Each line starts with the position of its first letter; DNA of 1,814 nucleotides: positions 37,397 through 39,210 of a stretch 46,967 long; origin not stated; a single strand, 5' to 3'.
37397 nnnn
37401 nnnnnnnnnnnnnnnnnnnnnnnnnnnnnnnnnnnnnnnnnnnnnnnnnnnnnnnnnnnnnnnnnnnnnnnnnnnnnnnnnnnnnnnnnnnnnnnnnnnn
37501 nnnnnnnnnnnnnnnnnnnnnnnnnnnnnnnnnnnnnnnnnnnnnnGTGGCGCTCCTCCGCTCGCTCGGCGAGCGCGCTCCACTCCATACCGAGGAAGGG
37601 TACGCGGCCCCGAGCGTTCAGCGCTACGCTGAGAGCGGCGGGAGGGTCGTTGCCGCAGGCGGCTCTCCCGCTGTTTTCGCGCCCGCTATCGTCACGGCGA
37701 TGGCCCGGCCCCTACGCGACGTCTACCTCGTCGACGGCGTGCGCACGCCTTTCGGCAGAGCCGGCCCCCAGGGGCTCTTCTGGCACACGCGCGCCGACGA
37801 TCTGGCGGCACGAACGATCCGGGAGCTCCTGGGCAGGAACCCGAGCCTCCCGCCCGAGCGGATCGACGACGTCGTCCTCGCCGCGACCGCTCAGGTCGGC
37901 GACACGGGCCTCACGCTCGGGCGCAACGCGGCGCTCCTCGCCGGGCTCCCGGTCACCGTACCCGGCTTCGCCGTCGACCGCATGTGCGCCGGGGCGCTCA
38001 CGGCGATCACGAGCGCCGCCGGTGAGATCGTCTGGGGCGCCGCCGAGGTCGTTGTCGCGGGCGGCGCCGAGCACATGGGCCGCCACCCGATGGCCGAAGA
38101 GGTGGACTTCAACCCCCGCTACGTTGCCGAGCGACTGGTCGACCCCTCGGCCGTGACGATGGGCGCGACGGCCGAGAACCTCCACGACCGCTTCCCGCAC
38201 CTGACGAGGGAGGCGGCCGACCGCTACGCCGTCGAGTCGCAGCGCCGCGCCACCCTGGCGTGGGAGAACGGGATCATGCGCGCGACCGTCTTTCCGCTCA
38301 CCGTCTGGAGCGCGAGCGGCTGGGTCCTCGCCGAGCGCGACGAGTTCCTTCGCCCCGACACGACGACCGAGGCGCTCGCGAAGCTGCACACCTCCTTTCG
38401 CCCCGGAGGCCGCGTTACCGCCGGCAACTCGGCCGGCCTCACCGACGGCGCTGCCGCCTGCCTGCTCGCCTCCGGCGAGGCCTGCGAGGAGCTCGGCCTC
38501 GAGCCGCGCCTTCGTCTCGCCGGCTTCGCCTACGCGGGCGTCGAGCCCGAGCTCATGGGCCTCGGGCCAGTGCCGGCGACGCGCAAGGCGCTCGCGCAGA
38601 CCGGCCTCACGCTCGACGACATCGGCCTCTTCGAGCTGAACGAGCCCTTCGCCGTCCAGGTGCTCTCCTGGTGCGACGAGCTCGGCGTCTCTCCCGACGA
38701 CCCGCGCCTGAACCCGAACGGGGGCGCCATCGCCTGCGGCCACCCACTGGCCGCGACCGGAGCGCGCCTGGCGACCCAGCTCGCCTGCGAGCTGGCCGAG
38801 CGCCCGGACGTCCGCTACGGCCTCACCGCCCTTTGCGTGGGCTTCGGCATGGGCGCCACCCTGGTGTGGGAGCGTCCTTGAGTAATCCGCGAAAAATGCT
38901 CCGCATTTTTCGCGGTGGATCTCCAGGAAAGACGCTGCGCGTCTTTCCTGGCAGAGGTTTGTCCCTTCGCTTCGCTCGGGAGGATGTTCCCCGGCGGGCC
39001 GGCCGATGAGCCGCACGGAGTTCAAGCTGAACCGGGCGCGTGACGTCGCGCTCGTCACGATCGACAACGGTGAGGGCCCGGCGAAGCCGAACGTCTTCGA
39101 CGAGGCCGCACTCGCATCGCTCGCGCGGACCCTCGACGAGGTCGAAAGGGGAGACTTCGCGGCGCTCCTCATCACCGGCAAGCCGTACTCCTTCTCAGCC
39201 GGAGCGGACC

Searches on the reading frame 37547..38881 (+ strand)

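Call 18: search_protein_families(library=pfam, proteins=[window:37547-38881:+], max_evalue=0.01)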
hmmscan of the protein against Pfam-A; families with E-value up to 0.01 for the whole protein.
window:37547-38881:+ (444 aa): 4 families
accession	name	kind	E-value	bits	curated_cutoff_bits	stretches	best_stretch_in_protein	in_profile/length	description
PF00108.29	Thiolase_N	-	3.2e-56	191.1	26.4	1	59-309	1-258/260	Thiolase, N-terminal domain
PF02803.24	Thiolase_C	-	1.5e-35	121.9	27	1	320-442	3-122/123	Thiolase, C-terminal domain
PF22691.2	Thiolase_C_1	-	0.002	18.3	28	0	343-382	22-61/144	Thiolase C-terminal domain-like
PF00109.32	ketoacyl-synt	-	0.0034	17.5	20.8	1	139-178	166-205/252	Beta-ketoacyl synthase, N-terminal domain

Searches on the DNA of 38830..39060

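Call 11: search_rna_families(source=window, start=38830, end=39060, threshold=evalue, max_evalue=10)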
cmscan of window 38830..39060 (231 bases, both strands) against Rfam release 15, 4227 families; matches with E-value up to 10: 17.
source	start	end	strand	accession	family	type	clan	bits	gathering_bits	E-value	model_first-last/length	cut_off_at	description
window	38887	38953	+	RF02564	naRNA4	Gene; sRNA;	-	22.3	59.5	0.042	1-77/77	no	Nucleoid-associated noncoding RNA 4 (CssrE)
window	38875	38927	+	RF04197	mir-9457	Gene; miRNA;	-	19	90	0.23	1-68/68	no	mir-9457 microRNA precursor family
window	38876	38928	-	RF04197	mir-9457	Gene; miRNA;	-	18.6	90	0.29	1-68/68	no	mir-9457 microRNA precursor family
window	38888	38960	+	RF02875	AS-pc01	Gene; antisense;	-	18.6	79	0.38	1-99/99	no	Antisense to pHK01_035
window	38918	38955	-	RF03790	MIR8008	Gene; miRNA;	-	18.5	66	0.22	1-55/55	no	MIR8008 microRNA precursor family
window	38919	38960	+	RF03790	MIR8008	Gene; miRNA;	-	17.1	66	0.53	1-55/55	no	MIR8008 microRNA precursor family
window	38921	38951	-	RF00900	mir-255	Gene; miRNA;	-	15.5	50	3.9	1-59/59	no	mir-255 microRNA precursor family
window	38887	38913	-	RF00900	mir-255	Gene; miRNA;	-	15.1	50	4.8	1-59/59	no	mir-255 microRNA precursor family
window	38884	38916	-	RF03790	MIR8008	Gene; miRNA;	-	15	66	2.2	1-55/55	no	MIR8008 microRNA precursor family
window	38909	38965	+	RF00992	mir-593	Gene; miRNA;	-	14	100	2.8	1-100/100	no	mir-593 microRNA precursor family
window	38887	38915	-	RF02470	Ms_IGR-8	Gene; sRNA;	-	13.7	44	1.1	29-56/63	no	Mycobacterium sRNA Ms_IGR-8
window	38985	39042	-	RF03058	sul1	Cis-reg; riboswitch;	-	13.3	36.2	3.6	1-56/56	no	sul1 RNA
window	38884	38918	+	RF04026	mir-8499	Gene; miRNA;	-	13.1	100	7.7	1-77/77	no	mir-8499 microRNA precursor family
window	38894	38915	+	RF00041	Entero_OriR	Cis-reg;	-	12.2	80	4.3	100-121/121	no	Enteroviral 3' UTR element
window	39034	39060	+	RF02985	ftsZ-DE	Gene; sRNA;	-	11.5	72.2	8.1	1-27/69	3'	ftsZ-DE RNA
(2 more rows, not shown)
